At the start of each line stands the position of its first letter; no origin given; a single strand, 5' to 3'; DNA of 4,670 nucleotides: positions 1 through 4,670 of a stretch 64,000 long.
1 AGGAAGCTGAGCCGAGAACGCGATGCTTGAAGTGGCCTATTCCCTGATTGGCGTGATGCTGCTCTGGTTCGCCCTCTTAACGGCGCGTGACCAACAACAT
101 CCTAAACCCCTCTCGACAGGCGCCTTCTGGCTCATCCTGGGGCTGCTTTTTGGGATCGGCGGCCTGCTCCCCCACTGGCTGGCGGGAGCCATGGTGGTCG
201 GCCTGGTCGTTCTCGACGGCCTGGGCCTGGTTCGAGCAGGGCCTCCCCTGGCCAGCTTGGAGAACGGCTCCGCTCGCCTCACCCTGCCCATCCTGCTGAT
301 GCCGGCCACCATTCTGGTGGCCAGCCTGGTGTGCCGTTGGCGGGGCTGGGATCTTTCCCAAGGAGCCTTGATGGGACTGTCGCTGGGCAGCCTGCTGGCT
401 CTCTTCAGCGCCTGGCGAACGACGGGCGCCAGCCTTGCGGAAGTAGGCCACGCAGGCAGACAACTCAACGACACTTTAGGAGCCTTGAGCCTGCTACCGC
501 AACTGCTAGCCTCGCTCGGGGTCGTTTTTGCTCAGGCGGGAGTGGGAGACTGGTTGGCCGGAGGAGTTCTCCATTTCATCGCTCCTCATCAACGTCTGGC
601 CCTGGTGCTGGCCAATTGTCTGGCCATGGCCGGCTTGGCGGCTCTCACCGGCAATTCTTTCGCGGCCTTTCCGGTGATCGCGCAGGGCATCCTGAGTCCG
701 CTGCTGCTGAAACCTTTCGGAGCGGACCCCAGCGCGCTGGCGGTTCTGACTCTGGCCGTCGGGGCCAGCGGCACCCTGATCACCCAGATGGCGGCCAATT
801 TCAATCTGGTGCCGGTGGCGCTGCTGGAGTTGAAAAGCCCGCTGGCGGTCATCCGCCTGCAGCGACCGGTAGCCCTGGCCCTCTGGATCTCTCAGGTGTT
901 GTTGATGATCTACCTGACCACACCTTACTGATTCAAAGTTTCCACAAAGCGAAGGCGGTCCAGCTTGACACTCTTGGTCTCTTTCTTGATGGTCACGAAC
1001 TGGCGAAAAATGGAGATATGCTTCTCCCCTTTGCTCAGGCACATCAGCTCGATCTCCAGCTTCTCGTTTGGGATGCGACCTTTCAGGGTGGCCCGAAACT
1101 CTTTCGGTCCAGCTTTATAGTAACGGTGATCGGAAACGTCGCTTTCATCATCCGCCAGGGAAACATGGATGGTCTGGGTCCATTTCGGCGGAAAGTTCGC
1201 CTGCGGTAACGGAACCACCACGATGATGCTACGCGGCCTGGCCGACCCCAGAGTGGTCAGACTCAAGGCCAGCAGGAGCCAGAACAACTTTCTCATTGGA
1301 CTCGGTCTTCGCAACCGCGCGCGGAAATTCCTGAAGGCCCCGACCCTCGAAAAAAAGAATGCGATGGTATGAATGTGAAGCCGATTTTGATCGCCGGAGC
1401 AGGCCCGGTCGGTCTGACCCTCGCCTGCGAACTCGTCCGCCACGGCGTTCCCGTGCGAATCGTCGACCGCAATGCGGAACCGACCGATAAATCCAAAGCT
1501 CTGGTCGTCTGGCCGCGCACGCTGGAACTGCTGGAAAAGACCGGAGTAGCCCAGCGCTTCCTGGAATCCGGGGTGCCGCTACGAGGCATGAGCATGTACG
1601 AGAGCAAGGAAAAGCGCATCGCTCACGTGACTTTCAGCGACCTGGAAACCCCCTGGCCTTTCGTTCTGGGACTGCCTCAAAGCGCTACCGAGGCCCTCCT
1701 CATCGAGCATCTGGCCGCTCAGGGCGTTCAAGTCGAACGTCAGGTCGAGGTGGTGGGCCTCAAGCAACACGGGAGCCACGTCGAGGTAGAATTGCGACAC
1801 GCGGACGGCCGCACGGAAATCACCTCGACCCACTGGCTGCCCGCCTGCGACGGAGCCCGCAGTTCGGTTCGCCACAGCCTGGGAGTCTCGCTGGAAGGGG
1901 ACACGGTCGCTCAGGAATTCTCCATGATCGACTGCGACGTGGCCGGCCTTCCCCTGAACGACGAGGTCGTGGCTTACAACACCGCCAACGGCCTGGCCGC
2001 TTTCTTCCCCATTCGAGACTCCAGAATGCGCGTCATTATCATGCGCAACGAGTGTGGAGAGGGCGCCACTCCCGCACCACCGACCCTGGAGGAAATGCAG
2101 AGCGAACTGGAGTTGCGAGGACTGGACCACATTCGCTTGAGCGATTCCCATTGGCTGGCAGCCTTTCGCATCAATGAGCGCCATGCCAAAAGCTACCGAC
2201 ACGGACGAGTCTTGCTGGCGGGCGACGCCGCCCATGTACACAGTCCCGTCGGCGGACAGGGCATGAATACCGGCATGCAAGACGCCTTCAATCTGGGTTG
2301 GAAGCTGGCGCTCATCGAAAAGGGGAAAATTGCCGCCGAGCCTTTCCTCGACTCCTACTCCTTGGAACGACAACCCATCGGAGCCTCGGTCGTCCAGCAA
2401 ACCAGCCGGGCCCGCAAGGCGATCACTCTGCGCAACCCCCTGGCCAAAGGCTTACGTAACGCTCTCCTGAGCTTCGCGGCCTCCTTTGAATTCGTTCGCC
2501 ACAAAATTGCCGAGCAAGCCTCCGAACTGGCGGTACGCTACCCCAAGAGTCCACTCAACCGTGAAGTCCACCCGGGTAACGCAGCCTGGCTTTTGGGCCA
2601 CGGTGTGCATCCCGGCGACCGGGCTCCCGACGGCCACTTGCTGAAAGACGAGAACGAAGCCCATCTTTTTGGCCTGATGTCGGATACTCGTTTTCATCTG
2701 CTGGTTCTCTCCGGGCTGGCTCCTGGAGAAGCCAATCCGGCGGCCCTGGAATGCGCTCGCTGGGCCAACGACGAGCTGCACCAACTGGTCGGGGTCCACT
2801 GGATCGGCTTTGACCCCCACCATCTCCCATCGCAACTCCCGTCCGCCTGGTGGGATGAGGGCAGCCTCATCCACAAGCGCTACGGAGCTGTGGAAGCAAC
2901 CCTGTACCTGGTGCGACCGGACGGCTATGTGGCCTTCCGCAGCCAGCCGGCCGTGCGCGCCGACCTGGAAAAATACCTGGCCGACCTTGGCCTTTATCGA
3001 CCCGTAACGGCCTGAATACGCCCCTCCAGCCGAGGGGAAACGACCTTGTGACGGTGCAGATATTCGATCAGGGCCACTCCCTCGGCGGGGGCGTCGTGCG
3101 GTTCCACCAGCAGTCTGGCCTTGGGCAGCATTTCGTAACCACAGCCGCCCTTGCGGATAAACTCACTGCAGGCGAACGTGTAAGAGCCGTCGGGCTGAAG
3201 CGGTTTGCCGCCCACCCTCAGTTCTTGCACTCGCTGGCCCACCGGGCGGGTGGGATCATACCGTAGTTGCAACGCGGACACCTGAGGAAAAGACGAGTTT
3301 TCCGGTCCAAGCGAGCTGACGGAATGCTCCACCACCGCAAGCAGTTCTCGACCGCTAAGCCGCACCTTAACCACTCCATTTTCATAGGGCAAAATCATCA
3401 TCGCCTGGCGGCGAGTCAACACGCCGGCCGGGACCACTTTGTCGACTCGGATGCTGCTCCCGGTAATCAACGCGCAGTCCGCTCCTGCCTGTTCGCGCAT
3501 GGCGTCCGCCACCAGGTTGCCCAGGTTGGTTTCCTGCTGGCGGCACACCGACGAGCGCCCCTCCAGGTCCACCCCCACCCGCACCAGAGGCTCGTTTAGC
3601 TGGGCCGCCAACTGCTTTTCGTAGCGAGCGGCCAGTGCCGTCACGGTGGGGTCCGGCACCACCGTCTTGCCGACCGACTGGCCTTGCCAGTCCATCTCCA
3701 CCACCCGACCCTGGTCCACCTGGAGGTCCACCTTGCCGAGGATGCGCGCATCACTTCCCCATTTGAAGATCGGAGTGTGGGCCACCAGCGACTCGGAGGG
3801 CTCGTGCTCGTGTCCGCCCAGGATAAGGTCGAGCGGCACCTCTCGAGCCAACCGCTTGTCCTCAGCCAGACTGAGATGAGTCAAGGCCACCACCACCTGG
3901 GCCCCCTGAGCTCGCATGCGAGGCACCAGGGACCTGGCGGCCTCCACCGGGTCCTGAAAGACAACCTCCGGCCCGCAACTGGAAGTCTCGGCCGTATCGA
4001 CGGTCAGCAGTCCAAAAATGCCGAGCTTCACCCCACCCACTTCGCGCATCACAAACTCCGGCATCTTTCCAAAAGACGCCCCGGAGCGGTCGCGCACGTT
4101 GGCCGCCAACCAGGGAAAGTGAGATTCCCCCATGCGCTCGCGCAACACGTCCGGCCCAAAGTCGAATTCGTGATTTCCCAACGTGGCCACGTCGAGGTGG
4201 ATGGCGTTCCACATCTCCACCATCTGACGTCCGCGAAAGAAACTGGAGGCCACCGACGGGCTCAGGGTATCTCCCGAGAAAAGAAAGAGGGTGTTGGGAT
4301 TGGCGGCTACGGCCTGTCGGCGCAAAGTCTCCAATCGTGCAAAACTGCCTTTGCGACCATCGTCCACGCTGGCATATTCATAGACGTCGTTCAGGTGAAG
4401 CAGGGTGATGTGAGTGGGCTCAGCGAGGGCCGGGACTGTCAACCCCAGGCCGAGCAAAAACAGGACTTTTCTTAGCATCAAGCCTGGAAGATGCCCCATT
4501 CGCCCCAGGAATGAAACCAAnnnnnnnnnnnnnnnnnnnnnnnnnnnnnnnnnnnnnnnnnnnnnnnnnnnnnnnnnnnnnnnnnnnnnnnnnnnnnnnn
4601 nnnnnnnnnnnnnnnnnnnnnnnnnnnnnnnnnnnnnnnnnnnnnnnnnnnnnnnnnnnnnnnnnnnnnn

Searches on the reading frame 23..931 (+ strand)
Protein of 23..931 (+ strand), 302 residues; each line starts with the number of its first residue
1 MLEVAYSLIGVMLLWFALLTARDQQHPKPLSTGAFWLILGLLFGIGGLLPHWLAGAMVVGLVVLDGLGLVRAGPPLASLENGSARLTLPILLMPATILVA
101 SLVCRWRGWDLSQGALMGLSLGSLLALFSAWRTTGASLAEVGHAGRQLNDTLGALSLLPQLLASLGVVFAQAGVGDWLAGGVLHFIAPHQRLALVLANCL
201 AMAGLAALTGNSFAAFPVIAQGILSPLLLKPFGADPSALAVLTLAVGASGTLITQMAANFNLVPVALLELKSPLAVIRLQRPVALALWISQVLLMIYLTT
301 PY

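Call 24: search_protein_families(library=pfam, proteins=[window:23-931:+], max_evalue=0.001)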
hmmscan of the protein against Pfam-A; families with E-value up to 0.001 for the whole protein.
window:23-931:+ (302 aa): 1 family
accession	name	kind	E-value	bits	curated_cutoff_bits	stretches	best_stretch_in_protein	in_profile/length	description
PF06166.18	DUF979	-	2.7e-73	247.4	26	1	3-298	1-305/307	Protein of unknown function (DUF979)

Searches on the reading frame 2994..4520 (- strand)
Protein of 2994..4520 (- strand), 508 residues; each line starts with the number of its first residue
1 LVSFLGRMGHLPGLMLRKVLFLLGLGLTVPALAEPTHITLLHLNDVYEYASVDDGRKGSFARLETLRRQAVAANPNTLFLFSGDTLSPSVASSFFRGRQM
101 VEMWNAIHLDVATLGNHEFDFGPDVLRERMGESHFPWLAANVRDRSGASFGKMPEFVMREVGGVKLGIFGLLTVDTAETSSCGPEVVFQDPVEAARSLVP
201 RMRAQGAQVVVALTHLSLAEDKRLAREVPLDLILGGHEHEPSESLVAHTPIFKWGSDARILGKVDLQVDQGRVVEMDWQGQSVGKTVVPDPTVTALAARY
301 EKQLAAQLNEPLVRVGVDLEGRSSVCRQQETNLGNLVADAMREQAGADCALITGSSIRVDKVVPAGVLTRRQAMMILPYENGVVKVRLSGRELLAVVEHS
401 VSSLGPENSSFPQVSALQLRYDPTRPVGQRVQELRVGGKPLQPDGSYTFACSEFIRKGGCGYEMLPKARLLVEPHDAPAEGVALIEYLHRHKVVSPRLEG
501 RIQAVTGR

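Call 24: search_protein_families(library=pfam, proteins=[window:2994-4520:-], max_evalue=0.001)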
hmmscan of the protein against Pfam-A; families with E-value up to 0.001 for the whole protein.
window:2994-4520:- (508 aa): 2 families
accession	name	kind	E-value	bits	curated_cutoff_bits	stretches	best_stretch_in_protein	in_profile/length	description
PF02872.23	5_nucleotid_C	-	6.4e-37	127.5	23.6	1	323-465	14-156/158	5'-nucleotidase, C-terminal domain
PF00149.33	Metallophos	-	2.4e-10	41.6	21.5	1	39-241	2-191/191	Calcineurin-like phosphoesterase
